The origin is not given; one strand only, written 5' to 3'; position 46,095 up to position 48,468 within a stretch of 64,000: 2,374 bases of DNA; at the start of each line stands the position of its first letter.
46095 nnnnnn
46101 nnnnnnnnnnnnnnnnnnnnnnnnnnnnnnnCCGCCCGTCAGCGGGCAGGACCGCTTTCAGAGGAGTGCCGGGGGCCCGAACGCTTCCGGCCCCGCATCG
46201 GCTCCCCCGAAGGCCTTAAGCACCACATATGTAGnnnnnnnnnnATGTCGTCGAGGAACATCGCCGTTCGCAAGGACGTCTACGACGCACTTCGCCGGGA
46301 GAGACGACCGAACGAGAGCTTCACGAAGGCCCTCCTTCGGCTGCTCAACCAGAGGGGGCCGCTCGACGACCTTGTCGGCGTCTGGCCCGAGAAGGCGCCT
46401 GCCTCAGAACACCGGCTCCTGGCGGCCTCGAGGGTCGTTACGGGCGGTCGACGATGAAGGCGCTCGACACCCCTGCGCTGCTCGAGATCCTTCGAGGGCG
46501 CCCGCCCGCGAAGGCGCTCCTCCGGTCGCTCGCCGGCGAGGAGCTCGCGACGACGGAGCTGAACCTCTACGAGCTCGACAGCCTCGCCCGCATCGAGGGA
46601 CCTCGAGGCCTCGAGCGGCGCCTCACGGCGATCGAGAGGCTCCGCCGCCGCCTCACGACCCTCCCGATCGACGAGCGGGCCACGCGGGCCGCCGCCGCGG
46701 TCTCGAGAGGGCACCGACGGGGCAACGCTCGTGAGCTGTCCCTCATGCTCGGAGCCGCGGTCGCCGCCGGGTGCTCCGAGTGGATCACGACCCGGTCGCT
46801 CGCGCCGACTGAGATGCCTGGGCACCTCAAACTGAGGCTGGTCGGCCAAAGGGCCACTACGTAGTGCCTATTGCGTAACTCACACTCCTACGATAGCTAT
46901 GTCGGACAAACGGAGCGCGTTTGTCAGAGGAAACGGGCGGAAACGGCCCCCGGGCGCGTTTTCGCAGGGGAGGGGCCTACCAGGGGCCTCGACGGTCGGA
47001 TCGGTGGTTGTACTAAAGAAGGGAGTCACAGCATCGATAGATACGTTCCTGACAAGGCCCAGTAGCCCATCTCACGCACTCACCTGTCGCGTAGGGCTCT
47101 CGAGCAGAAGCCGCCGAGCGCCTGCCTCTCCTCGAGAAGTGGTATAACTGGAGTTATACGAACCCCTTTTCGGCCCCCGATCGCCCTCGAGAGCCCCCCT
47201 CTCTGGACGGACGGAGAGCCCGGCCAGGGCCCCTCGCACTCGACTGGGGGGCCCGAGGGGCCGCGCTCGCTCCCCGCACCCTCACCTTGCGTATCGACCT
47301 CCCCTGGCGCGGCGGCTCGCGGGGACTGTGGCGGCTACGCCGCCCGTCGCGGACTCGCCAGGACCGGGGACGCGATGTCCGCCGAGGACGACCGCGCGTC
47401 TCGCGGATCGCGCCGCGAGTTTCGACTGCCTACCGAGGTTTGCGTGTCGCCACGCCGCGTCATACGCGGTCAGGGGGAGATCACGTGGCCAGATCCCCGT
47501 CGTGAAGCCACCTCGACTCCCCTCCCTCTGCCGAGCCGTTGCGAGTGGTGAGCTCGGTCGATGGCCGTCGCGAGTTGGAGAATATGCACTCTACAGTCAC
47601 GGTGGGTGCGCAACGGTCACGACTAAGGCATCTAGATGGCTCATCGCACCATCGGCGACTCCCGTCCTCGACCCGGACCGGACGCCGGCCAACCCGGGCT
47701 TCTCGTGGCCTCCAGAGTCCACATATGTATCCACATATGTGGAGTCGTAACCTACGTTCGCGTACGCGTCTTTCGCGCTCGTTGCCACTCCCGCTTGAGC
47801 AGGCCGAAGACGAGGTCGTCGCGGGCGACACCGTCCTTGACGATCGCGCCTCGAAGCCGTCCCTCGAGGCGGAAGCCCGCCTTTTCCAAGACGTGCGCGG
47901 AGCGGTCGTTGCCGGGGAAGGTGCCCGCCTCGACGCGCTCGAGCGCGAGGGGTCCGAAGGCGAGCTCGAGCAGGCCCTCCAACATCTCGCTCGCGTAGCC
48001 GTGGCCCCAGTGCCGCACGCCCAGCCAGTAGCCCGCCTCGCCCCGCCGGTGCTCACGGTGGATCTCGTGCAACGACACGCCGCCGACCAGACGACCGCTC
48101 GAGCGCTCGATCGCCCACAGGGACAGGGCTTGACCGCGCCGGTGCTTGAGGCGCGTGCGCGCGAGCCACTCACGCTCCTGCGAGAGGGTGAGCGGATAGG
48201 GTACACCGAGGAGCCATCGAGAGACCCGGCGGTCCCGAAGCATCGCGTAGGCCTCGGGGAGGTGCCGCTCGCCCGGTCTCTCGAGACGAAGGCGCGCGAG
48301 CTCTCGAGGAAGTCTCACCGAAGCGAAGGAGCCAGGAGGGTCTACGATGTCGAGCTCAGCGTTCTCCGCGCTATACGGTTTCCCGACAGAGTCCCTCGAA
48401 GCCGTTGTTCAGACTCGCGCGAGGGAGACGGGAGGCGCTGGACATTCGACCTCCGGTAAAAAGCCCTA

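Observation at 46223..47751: VapBC module plus an 880-bp ORF-free tract bracketed by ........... repeats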

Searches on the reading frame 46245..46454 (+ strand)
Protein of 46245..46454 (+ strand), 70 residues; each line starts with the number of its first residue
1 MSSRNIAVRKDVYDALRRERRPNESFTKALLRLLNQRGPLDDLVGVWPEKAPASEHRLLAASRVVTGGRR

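Call 11: search_protein_families(library=pfam, max_evalue=0.1, proteins=[window:46245-46454:+])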
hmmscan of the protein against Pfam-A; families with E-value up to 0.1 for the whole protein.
window:46245-46454:+ (70 aa): 1 family
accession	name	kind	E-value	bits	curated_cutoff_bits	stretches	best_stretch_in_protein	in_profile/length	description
PF02697.20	VAPB_antitox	-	7e-09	36.8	27.9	1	4-50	1-52/69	Putative antitoxin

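Call 33: find_related_loci(query=A2, collection=metagenome_contigs, flank=4000)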
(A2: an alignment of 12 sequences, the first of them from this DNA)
Query A2 (70 aa) in metagenome_contigs; peptide patterns used: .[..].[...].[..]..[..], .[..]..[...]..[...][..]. (x = any residue, [..] = any of these).
194 stretches matched a pattern; 132 encode a relative of the query (tblastn E <= 1e-3); the best 80 are kept; 80 distinct loci.
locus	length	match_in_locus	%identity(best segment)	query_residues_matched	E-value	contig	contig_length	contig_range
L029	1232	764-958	86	1-65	7e-34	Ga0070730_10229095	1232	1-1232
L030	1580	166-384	66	1-70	2e-25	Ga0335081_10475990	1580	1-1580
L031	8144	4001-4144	85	1-48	4e-25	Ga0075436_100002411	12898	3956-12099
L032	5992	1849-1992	85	1-48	4e-25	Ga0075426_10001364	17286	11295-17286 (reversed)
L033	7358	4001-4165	71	1-55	1e-23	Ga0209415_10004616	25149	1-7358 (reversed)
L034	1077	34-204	72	1-57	5e-24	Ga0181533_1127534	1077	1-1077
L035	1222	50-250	63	1-67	8e-23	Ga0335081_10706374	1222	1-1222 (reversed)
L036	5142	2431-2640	60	1-70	1e-22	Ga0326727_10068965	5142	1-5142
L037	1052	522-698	66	1-59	2e-22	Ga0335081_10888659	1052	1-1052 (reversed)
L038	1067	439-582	79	1-48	3e-22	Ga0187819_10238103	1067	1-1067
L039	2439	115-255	77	1-47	4e-21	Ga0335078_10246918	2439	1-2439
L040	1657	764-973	61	1-70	8e-21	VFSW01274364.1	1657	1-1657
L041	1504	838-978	74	1-47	2e-20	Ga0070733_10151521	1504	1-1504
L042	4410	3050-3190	72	1-47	4e-20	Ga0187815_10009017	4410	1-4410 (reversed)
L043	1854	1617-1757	72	1-47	7e-20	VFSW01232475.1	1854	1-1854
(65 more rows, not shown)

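Call 34: find_related_loci(query=A2, collection=viral_contigs, flank=4000)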
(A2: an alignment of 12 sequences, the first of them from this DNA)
Query A2 (70 aa) in viral_contigs; peptide patterns used: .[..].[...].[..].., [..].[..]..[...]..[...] (x = any residue, [..] = any of these).
27 stretches matched a pattern, but none encodes a relative of the query by tblastn (E <= 1e-3).

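Call 71: search_solved_structures(query=A2, max_evalue=1, show_alignments=2)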
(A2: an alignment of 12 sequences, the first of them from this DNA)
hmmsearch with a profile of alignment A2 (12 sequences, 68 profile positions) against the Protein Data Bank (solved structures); distinct sequences matched with E-value up to 1: 1.
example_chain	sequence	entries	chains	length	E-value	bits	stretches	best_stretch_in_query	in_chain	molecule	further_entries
9tic_d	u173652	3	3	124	0.32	14.3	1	3-38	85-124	ORF67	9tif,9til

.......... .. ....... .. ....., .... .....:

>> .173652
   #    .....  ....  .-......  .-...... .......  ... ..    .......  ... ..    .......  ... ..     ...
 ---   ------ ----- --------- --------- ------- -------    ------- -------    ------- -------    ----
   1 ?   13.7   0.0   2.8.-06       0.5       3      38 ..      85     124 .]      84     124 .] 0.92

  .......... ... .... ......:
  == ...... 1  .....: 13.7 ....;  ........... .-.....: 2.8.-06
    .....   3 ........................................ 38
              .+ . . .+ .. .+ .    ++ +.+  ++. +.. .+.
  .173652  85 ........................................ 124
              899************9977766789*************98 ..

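Call 76: find_homologous_proteins(query=window:46245-46454:+, max_evalue=0.001)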
Query window:46245-46454:+ (70 aa): 64 proteins with E <= 0.001 among 65 candidates.
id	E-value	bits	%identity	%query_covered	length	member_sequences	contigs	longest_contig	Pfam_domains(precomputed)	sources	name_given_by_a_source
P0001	1.3e-28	116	89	80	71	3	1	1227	PF02697.21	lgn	-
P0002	4.0e-28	114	83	100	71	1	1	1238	PF02697.21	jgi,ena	-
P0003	8.7e-27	110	81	91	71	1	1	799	PF02697.21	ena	-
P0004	3.3e-24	102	79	90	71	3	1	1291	PF02697.21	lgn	-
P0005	1.6e-21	93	85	69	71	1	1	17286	PF02697.21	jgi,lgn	-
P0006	3.4e-21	92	66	100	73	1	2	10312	PF02697.21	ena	-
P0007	4.6e-21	92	69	100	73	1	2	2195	PF02697.21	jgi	jgi:predicted CopG family antitoxin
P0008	1.1e-20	91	65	99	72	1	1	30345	PF02697.21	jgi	jgi:hypothetical protein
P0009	1.8e-19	87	69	87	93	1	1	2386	PF02697.21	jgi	jgi:predicted CopG family antitoxin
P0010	6.3e-19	85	72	81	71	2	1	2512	PF02697.21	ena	-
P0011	6.8e-19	85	63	100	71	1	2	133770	PF02697.21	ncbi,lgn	-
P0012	7.9e-19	85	67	96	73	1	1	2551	PF02697.21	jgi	jgi:predicted CopG family antitoxin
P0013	9.5e-19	84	70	86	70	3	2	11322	PF02697.21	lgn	-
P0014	1.3e-18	84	72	81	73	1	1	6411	PF02697.21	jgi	jgi:Putative antitoxin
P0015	1.8e-18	84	66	96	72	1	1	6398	PF02697.21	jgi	jgi:predicted CopG family antitoxin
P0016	2.0e-18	83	63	100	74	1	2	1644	PF02697.21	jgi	jgi:predicted CopG family antitoxin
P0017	2.3e-18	83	64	99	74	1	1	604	PF02697.21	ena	-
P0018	2.6e-18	83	71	79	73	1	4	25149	PF02697.21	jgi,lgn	-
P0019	3.7e-18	83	70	81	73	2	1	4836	PF02697.21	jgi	jgi:predicted CopG family antitoxin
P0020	4.4e-18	82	75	79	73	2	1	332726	PF02697.21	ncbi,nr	ncbi:MAG TPA: antitoxin VapB family protein [Thermoplasmata archaeon]|nr:antitoxin VapB family prote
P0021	5.1e-18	82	80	73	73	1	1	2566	PF02697.21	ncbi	-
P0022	1.0e-17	81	74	81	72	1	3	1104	PF02697.21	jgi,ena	jgi:predicted CopG family antitoxin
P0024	1.5e-17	81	75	79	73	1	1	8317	PF02697.21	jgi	jgi:predicted CopG family antitoxin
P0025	1.7e-17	81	68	81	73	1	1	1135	PF02697.21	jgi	jgi:predicted CopG family antitoxin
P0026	2.0e-17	80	70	81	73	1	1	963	PF02697.21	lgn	-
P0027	2.6e-17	80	73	69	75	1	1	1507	PF02697.21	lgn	-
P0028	5.3e-17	79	72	81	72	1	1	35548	PF02697.21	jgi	jgi:predicted CopG family antitoxin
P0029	5.9e-17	79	69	79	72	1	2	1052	PF02697.21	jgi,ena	-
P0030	6.8e-17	79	63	86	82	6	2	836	PF02697.21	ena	-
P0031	7.4e-17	79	63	99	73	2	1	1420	PF02697.21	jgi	jgi:predicted CopG family antitoxin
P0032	9.0e-17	78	60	100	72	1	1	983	PF02697.21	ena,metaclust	metaclust:\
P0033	1.2e-16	78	60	93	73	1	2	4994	PF02697.21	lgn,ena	-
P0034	1.3e-16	78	63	90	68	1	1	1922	PF02697.21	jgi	jgi:predicted CopG family antitoxin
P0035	1.3e-16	78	63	90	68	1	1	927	PF02697.21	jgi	jgi:predicted CopG family antitoxin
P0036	1.6e-16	77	81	61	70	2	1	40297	PF02697.21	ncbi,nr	ncbi:MAG TPA: antitoxin VapB family protein [Thermoplasmata archaeon]|nr:antitoxin VapB family prote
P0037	2.1e-16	77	81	67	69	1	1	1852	PF02697.21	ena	-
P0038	2.2e-16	77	60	100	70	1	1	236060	PF02697.21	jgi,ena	jgi:predicted CopG family antitoxin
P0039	3.0e-16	77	67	90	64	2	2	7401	PF02697.21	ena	-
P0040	6.3e-16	76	61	83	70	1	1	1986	PF02697.21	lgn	-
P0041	1.1e-15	75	73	73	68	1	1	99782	PF02697.21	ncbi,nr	ncbi:MAG: antitoxin VapB family protein [Thermoplasmata archaeon]|nr:antitoxin VapB family protein [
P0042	1.2e-15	75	79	61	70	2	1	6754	PF02697.21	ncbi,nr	ncbi:MAG TPA: antitoxin VapB family protein [Thermoplasmata archaeon]|nr:antitoxin VapB family prote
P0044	1.5e-15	74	57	97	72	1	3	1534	PF02697.21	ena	-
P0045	1.8e-15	74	62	90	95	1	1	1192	PF02697.21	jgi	jgi:predicted CopG family antitoxin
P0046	2.1e-15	74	67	81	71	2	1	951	PF02697.21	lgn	-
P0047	3.9e-15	73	67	81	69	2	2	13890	PF02697.21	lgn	-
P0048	4.1e-15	73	59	100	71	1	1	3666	PF02697.21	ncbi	ncbi:MAG: antitoxin VapB family protein [Thermoplasmata archaeon]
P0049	5.7e-15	73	65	81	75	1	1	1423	PF02697.21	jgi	jgi:predicted CopG family antitoxin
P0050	7.6e-15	72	72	67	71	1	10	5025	PF02697.21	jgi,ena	jgi:predicted CopG family antitoxin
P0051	8.3e-15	72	59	90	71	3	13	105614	PF02697.21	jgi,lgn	jgi:predicted CopG family antitoxin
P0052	8.6e-15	72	63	84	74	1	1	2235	PF02697.21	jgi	jgi:predicted CopG family antitoxin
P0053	1.1e-14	72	74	67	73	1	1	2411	PF02697.21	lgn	-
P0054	1.2e-14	72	58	93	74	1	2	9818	PF02697.21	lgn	-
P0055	1.5e-14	71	70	67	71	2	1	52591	PF02697.21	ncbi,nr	ncbi:MAG: antitoxin VapB family protein [Thermoplasmata archaeon]|nr:antitoxin VapB family protein [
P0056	1.9e-14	71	68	71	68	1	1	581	PF02697.21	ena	-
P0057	2.0e-14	71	57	100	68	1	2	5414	PF02697.21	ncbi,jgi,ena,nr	ncbi:MAG TPA: antitoxin VapB family protein [Thermoplasmata archaeon]|nr:antitoxin VapB family prote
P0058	3.0e-14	70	63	84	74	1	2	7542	PF02697.21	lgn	-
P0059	3.4e-14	70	68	67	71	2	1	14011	PF02697.21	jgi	-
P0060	4.8e-14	70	72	67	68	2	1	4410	PF02697.21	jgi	-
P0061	6.9e-14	69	69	77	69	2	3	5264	PF02697.21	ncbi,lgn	-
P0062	6.9e-14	69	77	67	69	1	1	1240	PF02697.21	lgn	-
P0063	8.1e-14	69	65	81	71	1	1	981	PF02697.21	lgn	-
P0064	4.4e-13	67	59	83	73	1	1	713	PF02697.21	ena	-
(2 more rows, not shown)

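Call 82: predict_structure(alignment_id=A4)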
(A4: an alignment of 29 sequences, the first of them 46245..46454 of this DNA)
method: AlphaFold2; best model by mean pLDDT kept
length: 70 residues; sequences in the alignment: 29
mean_pLDDT: 64.7   pTM: 0.34
mean pLDDT of the five models: 64.7, 64.7, 63.8, 62.1, 59.0
residues with pLDDT >= 90: 0; 70-90: 27; 50-70: 38; < 50: 5
segments of 3 or more residues with pLDDT < 50: 68-70
pLDDT, mean of each block of 10 residues (from residue 1): 60 73 72 65 57 68 58
secondary structure, 60 per line:
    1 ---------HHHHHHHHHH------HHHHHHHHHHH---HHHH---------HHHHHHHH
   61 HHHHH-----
elements in order: H10-19 H26-36 H40-43 H53-65

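Call 87: fold_search(model_id=the predicted structure, library=pdb)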
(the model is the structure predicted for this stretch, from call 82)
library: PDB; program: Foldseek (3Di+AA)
matches with E <= 10: 6; with E <= 0.001: 0
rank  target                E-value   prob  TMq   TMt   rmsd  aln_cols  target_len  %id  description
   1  2q7h                  4.9e+00  0.06  0.30  0.10  12.4        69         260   22  Pyrrolysyl-tRNA synthetase bound to adenylated pyrrolysine and pyrophosphate (released 2007-07-24)
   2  6kyt_C                5.7e+00  0.07  0.39  0.38  13.3        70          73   20  The structure of the M. tb toxin MazEF-mt1 complex (released 2020-08-05)
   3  1xrx_A                8.2e+00  0.15  0.38  0.67   1.4        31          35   26  Crystal structure of a DNA-binding protein (released 2005-05-10)
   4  6ly7                  8.2e+00  0.03  0.27  0.09  11.7        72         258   21  PylRS C-terminus domain mutant bound with 1-Formyl-L-tryptophan and AMPNP (released 2020-07-08)
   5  3qtc                  8.8e+00  0.04  0.30  0.10  12.5        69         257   22  Crystal structure of the catalytic domain of MmOmeRS, an O-methyl tyrosyl-tRNA synthetase evolved from Methanosarcina ma (released 2011-05-25)
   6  6ly6                  8.8e+00  0.03  0.27  0.10  11.7        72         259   21  PylRS C-terminus domain mutant bound with 3-(1-Naphthyl)-L-alanine and AMPNP (released 2020-07-08)

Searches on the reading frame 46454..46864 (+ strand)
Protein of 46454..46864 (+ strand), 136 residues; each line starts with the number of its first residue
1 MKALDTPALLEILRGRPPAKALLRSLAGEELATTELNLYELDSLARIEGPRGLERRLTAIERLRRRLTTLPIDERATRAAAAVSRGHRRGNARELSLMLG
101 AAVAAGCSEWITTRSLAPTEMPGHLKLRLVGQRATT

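Call 11: search_protein_families(library=pfam, max_evalue=0.1, proteins=[window:46454-46861:+])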
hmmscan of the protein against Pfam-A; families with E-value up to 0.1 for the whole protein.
window:46454-46861:+ (136 aa): 1 family
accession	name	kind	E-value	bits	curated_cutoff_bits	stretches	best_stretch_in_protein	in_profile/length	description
PF01850.27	PIN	-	2.8e-09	38.1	23.6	1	4-92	3-89/120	PIN domain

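Call 14: find_encoding_contigs(protein=window:46454-46864:+, flank=10000, max_places=10)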
Protein window:46454-46864:+ (136 aa): 2 contigs read that carry it; 2 places shown.
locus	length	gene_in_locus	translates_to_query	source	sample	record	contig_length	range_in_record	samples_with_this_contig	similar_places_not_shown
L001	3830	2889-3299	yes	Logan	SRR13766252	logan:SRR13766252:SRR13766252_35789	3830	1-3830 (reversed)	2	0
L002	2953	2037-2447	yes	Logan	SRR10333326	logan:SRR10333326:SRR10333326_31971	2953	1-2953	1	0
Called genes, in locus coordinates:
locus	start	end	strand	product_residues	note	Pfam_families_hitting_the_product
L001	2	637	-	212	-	?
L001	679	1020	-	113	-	PF01527:HTH_Tnp_1, PF13518:HTH_28 (weak)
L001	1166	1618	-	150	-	-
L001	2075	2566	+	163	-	PF02371:Transposase_20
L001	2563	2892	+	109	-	PF02697:VAPB_antitox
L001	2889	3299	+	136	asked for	PF01850:PIN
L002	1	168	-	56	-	?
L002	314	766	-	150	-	-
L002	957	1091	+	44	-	-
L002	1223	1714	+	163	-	PF02371:Transposase_20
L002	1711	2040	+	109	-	PF02697:VAPB_antitox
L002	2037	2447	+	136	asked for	PF01850:PIN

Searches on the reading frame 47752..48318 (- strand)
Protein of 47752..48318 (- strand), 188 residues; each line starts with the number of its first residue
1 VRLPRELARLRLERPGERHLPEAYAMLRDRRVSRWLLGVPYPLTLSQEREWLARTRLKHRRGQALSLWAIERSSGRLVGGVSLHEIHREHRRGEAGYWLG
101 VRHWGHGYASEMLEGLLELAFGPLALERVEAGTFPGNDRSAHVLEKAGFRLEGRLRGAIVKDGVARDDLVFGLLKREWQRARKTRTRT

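Call 11: search_protein_families(library=pfam, max_evalue=0.1, proteins=[window:47755-48318:-])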
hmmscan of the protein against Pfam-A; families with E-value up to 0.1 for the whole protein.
window:47755-48318:- (188 aa): 4 families
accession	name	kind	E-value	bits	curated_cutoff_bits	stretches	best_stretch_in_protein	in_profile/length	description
PF13302.13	Acetyltransf_3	-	1.5e-32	113.6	25.4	1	9-150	1-138/138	Acetyltransferase (GNAT) domain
PF00583.31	Acetyltransf_1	-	1.5e-12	48.3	20.7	1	45-149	16-116/116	Acetyltransferase (GNAT) family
PF13420.13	Acetyltransf_4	-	5.7e-07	30.1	24.3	1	50-167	35-152/155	Acetyltransferase (GNAT) domain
PF13523.12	Acetyltransf_8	-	0.0082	16.2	27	1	102-154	90-142/145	Acetyltransferase (GNAT) domain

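Call 13: find_encoding_contigs(protein=window:47752-48318:-, flank=10000, max_places=10)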
Protein window:47752-48318:- (188 aa): no gene with exactly this product is on record in the collection.
